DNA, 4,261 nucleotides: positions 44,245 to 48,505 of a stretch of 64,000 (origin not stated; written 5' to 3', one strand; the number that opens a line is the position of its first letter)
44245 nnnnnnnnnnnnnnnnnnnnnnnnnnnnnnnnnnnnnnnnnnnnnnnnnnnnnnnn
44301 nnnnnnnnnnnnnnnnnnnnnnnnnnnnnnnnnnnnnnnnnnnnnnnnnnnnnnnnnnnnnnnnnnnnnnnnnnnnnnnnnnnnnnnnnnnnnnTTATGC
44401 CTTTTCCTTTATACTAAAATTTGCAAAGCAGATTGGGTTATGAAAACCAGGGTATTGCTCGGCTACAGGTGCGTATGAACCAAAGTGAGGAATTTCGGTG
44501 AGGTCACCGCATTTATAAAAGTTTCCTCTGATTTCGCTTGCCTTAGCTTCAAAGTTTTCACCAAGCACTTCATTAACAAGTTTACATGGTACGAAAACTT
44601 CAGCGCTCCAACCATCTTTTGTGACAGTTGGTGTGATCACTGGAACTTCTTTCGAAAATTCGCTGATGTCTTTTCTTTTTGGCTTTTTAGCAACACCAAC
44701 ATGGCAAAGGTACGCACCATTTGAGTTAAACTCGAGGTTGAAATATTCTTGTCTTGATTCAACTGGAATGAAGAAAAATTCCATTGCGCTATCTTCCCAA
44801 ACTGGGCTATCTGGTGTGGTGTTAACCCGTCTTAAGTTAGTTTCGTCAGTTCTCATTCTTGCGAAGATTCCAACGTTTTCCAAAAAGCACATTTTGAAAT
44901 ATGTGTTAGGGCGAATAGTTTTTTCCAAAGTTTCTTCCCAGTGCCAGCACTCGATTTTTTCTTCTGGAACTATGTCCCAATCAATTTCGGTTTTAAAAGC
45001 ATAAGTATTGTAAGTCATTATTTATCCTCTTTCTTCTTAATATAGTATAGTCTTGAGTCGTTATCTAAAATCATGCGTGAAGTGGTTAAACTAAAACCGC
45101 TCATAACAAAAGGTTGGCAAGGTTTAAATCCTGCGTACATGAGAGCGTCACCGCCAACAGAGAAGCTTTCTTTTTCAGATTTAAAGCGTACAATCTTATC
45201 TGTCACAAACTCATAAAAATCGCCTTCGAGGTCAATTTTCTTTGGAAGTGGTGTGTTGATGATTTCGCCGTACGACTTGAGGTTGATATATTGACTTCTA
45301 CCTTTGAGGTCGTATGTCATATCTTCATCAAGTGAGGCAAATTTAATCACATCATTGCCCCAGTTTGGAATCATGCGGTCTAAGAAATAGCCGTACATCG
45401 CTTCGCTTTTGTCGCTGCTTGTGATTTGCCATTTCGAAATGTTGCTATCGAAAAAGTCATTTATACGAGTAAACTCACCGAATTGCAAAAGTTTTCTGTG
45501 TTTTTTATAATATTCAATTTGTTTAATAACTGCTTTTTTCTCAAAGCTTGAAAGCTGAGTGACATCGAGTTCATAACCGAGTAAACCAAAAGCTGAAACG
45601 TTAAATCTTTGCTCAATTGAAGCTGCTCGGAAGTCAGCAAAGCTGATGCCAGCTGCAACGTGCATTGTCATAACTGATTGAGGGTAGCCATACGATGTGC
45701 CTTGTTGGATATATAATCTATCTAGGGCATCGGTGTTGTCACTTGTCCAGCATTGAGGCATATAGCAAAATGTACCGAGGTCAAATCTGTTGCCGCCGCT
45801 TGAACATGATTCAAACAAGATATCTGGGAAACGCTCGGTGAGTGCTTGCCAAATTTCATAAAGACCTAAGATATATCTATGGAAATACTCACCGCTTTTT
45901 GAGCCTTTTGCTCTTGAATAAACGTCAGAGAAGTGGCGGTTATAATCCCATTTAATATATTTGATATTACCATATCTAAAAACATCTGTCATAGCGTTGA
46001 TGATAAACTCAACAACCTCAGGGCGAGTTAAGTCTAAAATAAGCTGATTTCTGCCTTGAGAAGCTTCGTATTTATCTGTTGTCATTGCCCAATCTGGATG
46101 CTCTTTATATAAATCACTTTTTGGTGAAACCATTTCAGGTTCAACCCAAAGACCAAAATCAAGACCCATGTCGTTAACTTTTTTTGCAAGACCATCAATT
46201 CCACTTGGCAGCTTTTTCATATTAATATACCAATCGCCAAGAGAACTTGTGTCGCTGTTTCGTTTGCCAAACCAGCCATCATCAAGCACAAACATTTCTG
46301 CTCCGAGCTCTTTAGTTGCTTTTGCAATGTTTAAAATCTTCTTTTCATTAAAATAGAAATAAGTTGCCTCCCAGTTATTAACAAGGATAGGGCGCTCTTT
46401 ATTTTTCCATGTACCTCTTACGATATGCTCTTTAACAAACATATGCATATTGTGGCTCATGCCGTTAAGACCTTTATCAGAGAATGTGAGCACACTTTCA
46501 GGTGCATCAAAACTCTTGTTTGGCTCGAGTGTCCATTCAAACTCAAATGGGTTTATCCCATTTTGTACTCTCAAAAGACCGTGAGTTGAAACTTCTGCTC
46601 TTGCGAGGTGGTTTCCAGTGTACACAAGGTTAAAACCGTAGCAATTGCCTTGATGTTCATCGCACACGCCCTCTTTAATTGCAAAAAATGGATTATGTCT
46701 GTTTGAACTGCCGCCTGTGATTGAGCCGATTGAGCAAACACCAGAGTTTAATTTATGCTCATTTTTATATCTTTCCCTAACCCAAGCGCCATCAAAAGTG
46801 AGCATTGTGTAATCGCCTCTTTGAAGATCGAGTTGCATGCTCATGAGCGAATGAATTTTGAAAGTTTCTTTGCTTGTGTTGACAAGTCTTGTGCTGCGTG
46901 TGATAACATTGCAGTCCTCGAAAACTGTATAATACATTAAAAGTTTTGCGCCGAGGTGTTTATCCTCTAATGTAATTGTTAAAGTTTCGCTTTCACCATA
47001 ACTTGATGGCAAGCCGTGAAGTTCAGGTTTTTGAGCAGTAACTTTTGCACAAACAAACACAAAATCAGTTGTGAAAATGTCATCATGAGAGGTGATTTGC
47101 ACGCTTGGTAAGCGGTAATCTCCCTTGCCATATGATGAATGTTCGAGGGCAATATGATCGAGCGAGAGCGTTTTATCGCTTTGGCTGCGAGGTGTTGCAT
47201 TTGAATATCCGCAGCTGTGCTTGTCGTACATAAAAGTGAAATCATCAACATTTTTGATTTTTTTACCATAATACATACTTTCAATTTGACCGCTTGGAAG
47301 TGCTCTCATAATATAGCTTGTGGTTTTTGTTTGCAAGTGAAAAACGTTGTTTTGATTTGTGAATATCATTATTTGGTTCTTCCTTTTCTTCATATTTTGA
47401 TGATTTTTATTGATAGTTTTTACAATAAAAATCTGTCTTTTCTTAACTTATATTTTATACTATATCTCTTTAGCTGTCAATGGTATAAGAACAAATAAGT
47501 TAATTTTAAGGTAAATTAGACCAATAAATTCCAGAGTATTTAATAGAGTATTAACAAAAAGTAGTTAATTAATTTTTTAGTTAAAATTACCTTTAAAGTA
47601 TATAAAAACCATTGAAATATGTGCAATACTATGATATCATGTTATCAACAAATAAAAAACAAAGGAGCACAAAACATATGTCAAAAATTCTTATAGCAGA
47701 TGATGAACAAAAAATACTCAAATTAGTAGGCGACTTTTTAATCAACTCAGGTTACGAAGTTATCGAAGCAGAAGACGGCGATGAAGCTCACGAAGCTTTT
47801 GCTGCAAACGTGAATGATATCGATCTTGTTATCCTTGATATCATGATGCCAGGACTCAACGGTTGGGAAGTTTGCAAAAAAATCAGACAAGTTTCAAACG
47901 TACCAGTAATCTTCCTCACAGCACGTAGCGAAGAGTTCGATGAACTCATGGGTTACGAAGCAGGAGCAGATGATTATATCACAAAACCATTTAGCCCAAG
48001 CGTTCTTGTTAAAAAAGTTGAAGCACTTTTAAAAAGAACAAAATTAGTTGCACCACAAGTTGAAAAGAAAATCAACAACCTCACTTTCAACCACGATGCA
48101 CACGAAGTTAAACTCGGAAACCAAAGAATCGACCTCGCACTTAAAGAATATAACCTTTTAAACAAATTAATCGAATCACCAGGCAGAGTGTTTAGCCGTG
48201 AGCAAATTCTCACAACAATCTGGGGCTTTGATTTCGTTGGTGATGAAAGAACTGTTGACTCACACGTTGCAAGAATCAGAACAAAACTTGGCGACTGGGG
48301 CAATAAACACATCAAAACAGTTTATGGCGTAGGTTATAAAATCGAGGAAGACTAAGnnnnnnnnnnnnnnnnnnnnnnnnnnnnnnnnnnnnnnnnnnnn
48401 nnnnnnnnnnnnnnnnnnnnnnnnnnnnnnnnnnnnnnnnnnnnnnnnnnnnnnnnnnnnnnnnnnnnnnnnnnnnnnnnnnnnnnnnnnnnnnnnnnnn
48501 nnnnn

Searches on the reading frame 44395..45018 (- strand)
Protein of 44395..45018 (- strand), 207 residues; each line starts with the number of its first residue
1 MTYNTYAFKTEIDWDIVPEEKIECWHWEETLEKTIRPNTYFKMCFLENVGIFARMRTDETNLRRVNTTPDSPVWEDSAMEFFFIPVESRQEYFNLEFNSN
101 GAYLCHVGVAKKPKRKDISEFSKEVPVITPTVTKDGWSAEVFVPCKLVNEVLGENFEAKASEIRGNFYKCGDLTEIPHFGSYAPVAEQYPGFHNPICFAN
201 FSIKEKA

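Call 66: search_protein_families(library=pfam, proteins=[window:44395-45018:-], max_evalue=0.00001)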
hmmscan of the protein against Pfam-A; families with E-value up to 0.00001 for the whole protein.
window:44395-45018:- (207 aa): 1 family
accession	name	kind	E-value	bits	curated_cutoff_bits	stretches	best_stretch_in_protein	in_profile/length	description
PF16011.10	CBM9_2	-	1.4e-25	90.7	25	1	14-201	9-197/199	Carbohydrate-binding family 9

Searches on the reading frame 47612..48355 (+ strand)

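Call 68: search_protein_families(library=pfam, proteins=[window:47612-48355:+], max_evalue=0.00001)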
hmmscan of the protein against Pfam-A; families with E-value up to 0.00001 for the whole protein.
window:47612-48355:+ (247 aa): 2 families
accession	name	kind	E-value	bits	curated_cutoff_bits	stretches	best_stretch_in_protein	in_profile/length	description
PF00072.30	Response_reg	-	6.4e-30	104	30.2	1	26-137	1-111/111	Response regulator receiver domain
PF00486.34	Trans_reg_C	-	1.3e-24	86.5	26.2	1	171-243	2-76/77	Transcriptional regulatory protein, C terminal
